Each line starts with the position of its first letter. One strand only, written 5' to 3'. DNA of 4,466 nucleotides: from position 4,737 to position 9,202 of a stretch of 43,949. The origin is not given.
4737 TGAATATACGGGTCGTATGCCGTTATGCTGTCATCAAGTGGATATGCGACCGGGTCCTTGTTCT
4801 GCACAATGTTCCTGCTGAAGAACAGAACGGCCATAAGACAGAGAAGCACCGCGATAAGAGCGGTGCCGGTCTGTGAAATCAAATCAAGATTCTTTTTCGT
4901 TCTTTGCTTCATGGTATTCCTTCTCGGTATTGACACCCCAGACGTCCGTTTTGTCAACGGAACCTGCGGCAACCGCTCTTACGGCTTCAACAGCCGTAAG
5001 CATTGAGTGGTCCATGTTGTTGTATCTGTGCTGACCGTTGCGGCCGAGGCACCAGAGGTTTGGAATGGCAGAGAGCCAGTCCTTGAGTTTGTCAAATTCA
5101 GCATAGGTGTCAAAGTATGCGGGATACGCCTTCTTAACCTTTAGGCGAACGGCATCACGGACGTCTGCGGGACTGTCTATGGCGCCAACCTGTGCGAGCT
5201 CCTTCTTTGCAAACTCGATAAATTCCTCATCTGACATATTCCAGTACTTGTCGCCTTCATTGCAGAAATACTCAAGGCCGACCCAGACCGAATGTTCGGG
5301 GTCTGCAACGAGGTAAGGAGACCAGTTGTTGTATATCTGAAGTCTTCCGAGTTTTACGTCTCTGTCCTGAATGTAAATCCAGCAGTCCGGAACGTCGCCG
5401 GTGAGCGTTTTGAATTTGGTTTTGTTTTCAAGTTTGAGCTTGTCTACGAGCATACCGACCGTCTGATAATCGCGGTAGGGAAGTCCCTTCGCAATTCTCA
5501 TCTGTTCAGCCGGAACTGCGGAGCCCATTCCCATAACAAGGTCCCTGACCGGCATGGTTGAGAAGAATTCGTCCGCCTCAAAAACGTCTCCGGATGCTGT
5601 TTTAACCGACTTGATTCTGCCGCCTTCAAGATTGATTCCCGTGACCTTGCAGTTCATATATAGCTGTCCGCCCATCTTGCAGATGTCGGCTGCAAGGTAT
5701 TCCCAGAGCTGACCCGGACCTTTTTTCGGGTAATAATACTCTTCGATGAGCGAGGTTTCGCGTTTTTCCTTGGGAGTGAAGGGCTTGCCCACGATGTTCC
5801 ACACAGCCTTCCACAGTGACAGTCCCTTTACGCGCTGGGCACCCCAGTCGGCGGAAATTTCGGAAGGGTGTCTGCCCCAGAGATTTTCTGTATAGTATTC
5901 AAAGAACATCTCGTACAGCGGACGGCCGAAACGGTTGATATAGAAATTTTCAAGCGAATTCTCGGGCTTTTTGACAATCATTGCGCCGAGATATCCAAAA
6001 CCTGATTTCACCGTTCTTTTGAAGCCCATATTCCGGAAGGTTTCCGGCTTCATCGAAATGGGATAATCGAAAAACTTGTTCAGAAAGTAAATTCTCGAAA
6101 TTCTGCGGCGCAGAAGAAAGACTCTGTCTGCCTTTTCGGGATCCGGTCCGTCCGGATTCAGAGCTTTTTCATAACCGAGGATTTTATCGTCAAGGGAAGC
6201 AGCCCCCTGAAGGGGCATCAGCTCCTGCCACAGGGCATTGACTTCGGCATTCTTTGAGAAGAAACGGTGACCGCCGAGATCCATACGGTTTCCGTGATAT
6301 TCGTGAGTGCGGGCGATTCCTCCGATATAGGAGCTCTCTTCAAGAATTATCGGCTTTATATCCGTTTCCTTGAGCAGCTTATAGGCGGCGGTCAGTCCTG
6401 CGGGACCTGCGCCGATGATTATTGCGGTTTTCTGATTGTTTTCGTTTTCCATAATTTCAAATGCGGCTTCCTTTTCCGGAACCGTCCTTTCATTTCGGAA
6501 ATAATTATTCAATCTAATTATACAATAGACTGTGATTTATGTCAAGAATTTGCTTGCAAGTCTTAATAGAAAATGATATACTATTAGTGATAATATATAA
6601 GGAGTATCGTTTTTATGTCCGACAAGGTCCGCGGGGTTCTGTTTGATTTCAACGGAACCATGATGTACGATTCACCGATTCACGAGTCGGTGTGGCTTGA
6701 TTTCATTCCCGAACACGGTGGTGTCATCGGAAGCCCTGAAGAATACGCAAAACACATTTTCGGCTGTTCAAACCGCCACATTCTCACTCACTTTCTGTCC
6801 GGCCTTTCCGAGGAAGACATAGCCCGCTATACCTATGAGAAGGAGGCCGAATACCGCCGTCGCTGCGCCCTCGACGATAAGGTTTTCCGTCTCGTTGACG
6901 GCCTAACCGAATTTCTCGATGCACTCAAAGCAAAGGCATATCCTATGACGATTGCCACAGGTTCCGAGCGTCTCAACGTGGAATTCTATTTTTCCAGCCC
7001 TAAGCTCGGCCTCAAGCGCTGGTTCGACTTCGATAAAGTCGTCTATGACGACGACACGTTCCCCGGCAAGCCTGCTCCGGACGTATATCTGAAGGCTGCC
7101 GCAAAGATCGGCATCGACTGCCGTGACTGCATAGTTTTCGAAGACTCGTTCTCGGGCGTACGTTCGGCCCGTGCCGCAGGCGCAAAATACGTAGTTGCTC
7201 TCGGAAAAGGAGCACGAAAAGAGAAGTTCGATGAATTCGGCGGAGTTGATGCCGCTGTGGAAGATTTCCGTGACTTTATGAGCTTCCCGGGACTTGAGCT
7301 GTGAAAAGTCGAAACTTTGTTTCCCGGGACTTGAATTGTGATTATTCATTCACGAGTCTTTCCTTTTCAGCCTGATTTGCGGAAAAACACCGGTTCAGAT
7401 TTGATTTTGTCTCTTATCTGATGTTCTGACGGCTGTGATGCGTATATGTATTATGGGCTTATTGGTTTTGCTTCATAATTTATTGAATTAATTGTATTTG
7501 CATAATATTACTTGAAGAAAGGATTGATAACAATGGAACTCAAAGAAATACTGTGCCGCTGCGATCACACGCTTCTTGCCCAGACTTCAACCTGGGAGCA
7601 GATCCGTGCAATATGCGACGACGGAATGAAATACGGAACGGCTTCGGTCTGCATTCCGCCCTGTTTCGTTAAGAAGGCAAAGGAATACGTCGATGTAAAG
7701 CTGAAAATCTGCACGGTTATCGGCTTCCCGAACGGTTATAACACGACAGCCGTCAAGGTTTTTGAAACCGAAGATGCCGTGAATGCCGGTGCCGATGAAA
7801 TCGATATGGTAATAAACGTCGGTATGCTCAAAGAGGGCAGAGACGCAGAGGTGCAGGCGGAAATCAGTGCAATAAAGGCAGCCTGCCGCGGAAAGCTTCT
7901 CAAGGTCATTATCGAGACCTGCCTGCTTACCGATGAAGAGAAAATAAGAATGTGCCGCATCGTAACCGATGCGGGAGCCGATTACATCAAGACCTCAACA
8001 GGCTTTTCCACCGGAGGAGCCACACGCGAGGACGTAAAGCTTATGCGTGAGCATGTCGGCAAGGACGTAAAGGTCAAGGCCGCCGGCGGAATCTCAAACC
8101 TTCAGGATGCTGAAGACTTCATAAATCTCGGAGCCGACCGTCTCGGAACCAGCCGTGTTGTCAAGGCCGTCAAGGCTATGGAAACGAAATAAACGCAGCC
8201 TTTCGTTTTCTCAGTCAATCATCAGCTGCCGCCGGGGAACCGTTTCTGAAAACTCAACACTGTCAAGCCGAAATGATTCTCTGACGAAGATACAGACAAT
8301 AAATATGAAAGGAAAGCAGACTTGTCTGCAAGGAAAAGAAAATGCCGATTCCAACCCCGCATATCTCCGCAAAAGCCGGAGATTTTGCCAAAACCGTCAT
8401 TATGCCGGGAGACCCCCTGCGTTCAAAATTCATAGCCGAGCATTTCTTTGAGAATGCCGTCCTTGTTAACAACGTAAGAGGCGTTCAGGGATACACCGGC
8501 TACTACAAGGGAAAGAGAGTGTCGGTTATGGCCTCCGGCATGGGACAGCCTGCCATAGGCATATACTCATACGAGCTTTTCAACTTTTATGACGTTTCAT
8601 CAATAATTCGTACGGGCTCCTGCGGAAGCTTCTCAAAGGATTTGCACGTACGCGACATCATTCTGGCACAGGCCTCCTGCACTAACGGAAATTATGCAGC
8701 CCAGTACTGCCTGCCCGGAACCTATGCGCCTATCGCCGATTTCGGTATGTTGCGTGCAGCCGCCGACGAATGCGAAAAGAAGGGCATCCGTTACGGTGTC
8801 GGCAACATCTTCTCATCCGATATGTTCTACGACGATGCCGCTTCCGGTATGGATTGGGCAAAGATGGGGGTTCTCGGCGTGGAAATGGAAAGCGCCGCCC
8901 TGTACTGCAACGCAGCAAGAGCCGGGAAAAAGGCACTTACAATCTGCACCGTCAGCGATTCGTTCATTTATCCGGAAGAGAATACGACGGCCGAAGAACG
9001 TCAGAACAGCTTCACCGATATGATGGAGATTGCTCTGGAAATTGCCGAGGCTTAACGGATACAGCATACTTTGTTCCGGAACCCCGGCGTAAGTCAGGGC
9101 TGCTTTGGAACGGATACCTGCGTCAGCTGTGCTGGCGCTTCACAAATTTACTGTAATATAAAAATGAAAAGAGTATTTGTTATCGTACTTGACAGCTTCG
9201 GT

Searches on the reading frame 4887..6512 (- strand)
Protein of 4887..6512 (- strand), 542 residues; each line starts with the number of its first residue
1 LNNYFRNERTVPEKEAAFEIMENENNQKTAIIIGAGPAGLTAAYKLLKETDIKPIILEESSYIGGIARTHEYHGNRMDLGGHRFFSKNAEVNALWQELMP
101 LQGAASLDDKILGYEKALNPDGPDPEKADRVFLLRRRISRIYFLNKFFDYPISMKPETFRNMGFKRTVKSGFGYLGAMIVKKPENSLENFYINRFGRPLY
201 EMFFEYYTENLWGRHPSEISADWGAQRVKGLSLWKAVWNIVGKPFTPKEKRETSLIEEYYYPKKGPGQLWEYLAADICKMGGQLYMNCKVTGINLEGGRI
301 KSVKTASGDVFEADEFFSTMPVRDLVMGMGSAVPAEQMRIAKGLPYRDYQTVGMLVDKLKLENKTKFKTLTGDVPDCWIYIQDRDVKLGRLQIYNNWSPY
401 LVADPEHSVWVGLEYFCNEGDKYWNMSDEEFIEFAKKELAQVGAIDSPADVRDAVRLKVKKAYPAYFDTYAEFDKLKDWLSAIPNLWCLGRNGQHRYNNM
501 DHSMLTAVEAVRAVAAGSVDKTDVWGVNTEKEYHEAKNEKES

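Call 25: search_protein_families(library=pfam, proteins=[window:4887-6512:-], max_evalue=0.00001)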
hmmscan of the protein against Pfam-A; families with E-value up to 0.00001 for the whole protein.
window:4887-6512:- (542 aa): 4 families
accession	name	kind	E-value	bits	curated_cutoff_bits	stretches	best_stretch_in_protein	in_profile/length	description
PF01593.30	Amino_oxidase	-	7.3e-18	65.5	19.8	1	38-455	2-376/443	Flavin containing amine oxidoreductase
PF13450.12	NAD_binding_8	-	3.6e-13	50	21.9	1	32-98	1-68/68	NAD(P)-binding Rossmann-like domain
PF01266.30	DAO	-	8.8e-08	32.5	27.9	0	266-314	148-196/353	FAD dependent oxidoreductase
PF01946.23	Thi4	-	8.9e-07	28.8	26.2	1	28-65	18-55/235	Thi4 family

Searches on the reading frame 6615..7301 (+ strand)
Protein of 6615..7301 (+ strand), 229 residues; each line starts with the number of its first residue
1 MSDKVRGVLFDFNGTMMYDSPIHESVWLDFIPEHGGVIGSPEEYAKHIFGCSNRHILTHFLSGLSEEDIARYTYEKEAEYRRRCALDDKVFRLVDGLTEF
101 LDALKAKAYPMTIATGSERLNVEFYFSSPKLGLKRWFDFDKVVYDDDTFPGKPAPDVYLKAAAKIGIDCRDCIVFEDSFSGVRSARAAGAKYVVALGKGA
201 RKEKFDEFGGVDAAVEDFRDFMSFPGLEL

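Call 25: search_protein_families(library=pfam, proteins=[window:6615-7301:+], max_evalue=0.00001)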
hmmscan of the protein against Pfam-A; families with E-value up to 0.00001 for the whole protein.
window:6615-7301:+ (229 aa): 2 families
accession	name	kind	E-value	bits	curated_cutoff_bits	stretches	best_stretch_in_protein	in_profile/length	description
PF00702.32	Hydrolase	-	1e-22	81.9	26.4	1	5-189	1-191/191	haloacid dehalogenase-like hydrolase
PF13419.12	HAD_2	-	4.4e-22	79.5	23.8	1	8-194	1-177/178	Haloacid dehalogenase-like hydrolase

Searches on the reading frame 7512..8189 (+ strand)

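Call 25: search_protein_families(library=pfam, proteins=[window:7512-8189:+], max_evalue=0.00001)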
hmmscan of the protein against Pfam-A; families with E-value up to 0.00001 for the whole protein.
window:7512-8189:+ (226 aa): 1 family
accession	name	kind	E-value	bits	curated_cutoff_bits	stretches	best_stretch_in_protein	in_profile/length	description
PF01791.15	DeoC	-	1.5e-20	74.3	23.8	1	17-203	6-204/229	DeoC/LacD family aldolase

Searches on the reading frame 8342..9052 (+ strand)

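Call 25: search_protein_families(library=pfam, proteins=[window:8342-9052:+], max_evalue=0.00001)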
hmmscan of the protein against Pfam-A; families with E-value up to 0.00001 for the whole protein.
window:8342-9052:+ (237 aa): 1 family
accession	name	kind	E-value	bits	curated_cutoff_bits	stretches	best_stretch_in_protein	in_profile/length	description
PF01048.26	PNP_UDP_1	-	2.3e-35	122.5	25.1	1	18-231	2-224/233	Phosphorylase superfamily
